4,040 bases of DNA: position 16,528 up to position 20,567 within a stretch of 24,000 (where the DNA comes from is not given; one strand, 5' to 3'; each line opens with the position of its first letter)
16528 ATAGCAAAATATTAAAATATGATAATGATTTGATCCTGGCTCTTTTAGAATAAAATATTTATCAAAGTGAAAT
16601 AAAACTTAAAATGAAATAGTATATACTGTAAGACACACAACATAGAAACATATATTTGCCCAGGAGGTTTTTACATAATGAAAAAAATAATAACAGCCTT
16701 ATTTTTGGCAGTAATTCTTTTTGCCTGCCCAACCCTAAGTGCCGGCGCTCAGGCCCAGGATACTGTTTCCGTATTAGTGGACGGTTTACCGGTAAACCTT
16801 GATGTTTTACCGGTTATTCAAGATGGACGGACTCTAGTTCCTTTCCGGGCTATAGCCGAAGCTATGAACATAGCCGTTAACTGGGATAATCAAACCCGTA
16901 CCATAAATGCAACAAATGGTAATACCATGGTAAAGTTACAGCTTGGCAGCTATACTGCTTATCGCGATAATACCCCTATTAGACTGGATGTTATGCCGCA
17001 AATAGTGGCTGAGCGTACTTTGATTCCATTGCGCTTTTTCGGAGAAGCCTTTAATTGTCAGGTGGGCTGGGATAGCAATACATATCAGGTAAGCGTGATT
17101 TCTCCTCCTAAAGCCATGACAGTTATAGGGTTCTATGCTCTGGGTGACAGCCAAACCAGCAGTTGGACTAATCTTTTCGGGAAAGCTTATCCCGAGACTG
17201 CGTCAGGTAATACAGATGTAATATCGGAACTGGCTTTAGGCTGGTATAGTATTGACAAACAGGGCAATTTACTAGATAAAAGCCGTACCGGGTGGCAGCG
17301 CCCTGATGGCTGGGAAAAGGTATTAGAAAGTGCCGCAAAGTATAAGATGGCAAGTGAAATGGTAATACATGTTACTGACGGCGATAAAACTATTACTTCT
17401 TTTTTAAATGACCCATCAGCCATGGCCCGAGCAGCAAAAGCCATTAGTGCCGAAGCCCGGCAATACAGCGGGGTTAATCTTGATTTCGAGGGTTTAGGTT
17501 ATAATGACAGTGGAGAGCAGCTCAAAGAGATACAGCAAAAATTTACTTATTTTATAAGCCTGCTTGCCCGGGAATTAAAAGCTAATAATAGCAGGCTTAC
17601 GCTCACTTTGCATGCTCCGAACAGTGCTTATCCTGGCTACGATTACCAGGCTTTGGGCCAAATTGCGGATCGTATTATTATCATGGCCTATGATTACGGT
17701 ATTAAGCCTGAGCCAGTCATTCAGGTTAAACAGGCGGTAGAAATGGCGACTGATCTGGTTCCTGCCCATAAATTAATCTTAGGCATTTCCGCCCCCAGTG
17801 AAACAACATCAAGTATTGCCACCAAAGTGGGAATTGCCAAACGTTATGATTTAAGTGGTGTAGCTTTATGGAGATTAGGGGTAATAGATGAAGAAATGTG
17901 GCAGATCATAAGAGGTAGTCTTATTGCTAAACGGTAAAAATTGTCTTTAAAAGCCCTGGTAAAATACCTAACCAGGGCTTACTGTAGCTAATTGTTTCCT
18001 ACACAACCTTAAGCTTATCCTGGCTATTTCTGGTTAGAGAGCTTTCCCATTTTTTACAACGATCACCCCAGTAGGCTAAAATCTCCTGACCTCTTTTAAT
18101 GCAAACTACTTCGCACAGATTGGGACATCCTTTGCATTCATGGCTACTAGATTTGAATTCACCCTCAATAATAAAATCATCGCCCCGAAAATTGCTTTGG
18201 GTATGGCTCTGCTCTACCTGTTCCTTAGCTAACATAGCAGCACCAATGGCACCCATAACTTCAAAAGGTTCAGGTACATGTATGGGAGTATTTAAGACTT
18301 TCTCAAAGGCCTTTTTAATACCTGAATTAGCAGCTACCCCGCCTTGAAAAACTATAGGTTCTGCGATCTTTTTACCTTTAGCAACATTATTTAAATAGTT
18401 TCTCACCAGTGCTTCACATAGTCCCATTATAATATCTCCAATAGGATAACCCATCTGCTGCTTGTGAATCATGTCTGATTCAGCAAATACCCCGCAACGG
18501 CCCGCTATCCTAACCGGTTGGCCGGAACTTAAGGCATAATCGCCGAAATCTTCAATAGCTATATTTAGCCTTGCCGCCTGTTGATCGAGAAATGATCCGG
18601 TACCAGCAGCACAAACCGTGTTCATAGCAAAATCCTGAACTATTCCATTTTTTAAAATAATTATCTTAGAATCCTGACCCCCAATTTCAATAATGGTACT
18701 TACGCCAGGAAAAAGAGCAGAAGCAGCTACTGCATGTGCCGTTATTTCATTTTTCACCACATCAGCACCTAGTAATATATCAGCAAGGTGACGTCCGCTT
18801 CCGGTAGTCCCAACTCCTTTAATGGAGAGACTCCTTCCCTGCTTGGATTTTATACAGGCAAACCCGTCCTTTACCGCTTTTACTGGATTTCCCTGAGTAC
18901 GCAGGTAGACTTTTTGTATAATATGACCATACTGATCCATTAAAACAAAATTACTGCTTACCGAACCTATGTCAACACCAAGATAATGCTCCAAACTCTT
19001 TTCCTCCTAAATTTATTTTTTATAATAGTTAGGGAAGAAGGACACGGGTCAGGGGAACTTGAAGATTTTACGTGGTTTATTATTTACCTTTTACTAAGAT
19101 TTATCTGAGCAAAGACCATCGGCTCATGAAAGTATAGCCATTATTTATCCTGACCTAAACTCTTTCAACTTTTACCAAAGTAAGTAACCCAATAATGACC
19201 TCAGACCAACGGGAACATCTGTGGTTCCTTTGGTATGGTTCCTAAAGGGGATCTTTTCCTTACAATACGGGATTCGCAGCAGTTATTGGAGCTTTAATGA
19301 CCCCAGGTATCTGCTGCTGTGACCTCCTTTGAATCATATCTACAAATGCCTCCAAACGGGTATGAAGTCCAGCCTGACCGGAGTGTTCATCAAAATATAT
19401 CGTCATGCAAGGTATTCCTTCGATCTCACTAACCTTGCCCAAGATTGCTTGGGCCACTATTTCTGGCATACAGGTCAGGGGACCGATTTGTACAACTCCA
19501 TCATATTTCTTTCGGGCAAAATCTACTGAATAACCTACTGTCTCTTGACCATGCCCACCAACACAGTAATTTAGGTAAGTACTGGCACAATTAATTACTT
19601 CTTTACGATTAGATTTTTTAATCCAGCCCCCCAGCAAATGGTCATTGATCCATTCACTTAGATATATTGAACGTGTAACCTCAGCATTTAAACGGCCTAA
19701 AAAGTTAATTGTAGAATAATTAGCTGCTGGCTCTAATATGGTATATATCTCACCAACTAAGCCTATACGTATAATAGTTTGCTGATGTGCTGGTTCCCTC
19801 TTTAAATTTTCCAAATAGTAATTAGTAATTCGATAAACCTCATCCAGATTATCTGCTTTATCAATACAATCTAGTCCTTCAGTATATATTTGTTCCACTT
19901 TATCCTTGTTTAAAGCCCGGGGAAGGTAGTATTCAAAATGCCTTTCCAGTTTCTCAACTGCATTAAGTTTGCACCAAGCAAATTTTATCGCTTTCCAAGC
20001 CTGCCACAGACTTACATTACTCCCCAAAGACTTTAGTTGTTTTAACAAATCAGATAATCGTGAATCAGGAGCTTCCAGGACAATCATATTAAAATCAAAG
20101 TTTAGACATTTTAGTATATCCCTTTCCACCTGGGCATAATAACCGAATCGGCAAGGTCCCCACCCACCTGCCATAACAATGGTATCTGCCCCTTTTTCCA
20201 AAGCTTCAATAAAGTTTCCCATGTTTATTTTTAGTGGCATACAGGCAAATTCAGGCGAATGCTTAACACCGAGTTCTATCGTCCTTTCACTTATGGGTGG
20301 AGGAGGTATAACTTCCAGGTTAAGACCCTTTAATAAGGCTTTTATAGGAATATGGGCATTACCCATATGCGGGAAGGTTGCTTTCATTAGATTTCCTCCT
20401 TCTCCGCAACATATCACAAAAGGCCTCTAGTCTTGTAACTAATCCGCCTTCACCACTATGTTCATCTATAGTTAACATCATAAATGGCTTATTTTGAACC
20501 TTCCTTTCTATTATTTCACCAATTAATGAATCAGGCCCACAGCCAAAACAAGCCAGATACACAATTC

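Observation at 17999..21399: Split, permuted BCR/HAD-type radical-enzyme system directly downstream of spoVAC-AD-AE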

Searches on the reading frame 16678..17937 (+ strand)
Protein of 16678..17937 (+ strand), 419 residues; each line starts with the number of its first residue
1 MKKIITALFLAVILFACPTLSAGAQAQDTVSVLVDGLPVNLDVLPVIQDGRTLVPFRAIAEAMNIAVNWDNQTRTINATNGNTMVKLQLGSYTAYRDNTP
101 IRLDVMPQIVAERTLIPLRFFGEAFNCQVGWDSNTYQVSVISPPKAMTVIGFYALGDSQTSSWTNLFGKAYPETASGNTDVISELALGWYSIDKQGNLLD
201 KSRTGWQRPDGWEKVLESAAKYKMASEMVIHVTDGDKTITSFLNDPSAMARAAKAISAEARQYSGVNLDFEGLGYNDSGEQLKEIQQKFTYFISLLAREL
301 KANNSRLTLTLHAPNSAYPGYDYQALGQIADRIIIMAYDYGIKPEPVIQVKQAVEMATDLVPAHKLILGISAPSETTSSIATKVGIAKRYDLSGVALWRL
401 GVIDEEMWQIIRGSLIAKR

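Call 3: search_protein_families(library=pfam, proteins=[window:16678-17937:+], max_evalue=0.01)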
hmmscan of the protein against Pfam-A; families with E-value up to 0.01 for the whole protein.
window:16678-17937:+ (419 aa): 2 families
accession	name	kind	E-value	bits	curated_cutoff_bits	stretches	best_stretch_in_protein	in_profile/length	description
PF07833.16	Cu_amine_oxidN1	-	9.8e-35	119.2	24.2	1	34-139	2-107/108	Copper amine oxidase N-terminal domain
PF00704.34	Glyco_hydro_18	-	2.4e-10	41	29.6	1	251-372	92-228/317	Glycosyl hydrolases family 18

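Call 4: search_protein_families(library=ncbifam, proteins=[window:16678-17937:+], max_evalue=0.01)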
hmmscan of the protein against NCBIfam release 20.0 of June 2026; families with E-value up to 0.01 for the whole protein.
window:16678-17937:+ (419 aa): 0 families

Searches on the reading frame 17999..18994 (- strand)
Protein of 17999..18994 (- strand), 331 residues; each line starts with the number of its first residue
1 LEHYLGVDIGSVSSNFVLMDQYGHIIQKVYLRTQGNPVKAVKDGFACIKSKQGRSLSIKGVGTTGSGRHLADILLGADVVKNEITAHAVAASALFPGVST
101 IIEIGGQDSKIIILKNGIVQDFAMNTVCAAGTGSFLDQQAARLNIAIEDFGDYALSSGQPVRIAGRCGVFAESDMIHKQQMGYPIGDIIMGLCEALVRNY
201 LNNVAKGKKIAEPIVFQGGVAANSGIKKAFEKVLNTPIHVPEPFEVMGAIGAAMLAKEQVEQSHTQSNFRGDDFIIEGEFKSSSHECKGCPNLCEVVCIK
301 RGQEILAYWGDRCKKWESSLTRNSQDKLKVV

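Call 3: search_protein_families(library=pfam, proteins=[window:17999-18994:-], max_evalue=0.01)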
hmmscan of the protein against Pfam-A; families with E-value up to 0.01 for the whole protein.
window:17999-18994:- (331 aa): 2 families
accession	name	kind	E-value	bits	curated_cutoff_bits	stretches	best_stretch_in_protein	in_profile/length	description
PF01869.26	BcrAD_BadFG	-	8.6e-48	163.6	31.5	1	5-256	1-271/271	BadF/BadG/BcrA/BcrD ATPase family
PF02782.22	FGGY_C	-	0.00031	21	27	1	179-256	114-194/198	FGGY family of carbohydrate kinases, C-terminal domain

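Call 4: search_protein_families(library=ncbifam, proteins=[window:17999-18994:-], max_evalue=0.01)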
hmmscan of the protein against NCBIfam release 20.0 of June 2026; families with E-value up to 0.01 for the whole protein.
window:17999-18994:- (331 aa): 8 families
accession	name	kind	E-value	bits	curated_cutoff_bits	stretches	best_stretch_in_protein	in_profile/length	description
TIGR00241.1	CoA_E_activ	domain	2.2e-55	187.9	125.4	1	5-255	3-248/248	acyl-CoA dehydratase activase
TIGR03286.1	methan_mark_15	hypoth_equivalog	1.6e-34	119.6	455.75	1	5-257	147-402/404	methanogenesis marker 15 protein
TIGR02259.1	benz_CoA_red_A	equivalog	8.8e-32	110.4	578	1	46-233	218-404/432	benzoyl-CoA reductase subunit A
TIGR03192.1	benz_CoA_bzdQ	equivalog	1.5e-22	80.5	380.2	1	6-256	36-286/293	benzoyl-CoA reductase, bzd-type, subunit Q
TIGR02261.1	benz_CoA_red_D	equivalog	5.7e-16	58.5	312.85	1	6-237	5-239/262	benzoyl-CoA reductase subunit D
TIGR01174.1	ftsA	equivalog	0.0022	17.1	175.85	1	199-250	303-354/371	cell division protein FtsA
TIGR01312.1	XylB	equivalog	0.0055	15.3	380.25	0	211-262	391-441/481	xylulokinase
NF045551.1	GK_Pyrobac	equivalog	0.006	15.9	500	0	4-43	2-41/294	ATP-dependent glucokinase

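Call 68: search_solved_structures(query=window:17999-18994:-, max_evalue=0.001, show_alignments=1)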
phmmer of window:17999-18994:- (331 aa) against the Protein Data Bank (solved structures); distinct sequences matched with E-value up to 0.001: 5.
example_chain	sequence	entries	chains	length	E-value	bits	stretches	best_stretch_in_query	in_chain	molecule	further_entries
9gai_D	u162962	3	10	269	7.5e-41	143.5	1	3-261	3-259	3-methylbenzoyl-CoA reductase alpha subunit MbdQ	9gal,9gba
1hux_A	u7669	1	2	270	7.6e-36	127.1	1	4-263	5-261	ACTIVATOR OF (R)-2-HYDROXYGLUTARYL-COA DEHYDRATASE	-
4eht_A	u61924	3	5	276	3.2e-35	125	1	4-265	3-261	Activator of 2-hydroxyisocaproyl-CoA dehydratase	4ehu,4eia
7yyl_E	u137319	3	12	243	2.7e-23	85.8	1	4-258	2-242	Putative CoA-substrate-specific enzyme activase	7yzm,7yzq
9gai_C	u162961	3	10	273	8.7e-18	67.8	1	3-256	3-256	3-methylbenzoyl-CoA reductase delta subunit MbdP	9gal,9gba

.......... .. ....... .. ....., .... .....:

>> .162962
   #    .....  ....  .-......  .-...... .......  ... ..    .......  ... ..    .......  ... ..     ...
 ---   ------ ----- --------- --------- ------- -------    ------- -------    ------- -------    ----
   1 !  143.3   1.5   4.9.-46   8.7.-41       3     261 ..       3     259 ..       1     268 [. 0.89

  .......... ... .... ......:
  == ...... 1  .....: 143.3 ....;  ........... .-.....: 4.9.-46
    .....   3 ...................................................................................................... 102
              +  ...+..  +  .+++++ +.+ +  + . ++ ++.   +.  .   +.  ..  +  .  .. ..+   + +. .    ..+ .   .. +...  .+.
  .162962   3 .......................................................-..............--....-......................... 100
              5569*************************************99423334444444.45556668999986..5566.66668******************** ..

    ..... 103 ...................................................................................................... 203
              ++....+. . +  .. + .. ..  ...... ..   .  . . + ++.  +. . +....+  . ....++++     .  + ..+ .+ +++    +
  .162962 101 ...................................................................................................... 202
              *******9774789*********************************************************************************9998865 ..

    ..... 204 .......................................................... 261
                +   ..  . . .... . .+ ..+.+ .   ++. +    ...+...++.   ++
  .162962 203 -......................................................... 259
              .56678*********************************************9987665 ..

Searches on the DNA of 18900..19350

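Call 13: search_rna_families(source=window, start=18900, end=19350, threshold=evalue, max_evalue=1)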
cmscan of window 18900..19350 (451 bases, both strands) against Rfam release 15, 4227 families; matches with E-value up to 1: 0.
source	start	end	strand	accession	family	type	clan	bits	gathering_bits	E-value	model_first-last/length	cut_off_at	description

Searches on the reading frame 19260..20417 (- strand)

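Call 3: search_protein_families(library=pfam, proteins=[window:19260-20417:-], max_evalue=0.01)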
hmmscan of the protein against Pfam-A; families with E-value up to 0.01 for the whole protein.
window:19260-20417:- (385 aa): 2 families
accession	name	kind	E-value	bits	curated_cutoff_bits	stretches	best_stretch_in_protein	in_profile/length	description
PF09989.15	DUF2229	-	1.2e-08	35.4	29.4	1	26-81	18-74/218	CoA enzyme activase uncharacterised domain (DUF2229)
PF06050.19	HGD-D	-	2.6e-06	27.7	28.4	1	300-362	278-342/342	2-hydroxyglutaryl-CoA dehydratase, D-component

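Call 4: search_protein_families(library=ncbifam, proteins=[window:19260-20417:-], max_evalue=0.01)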
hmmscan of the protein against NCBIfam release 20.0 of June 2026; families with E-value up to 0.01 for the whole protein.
window:19260-20417:- (385 aa): 1 family
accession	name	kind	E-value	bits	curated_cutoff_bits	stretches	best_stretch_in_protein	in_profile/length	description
NF040772.1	double_cubane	equivalog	0.0092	15.1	350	0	303-362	312-372/372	double-cubane-cluster-containing anaerobic reductase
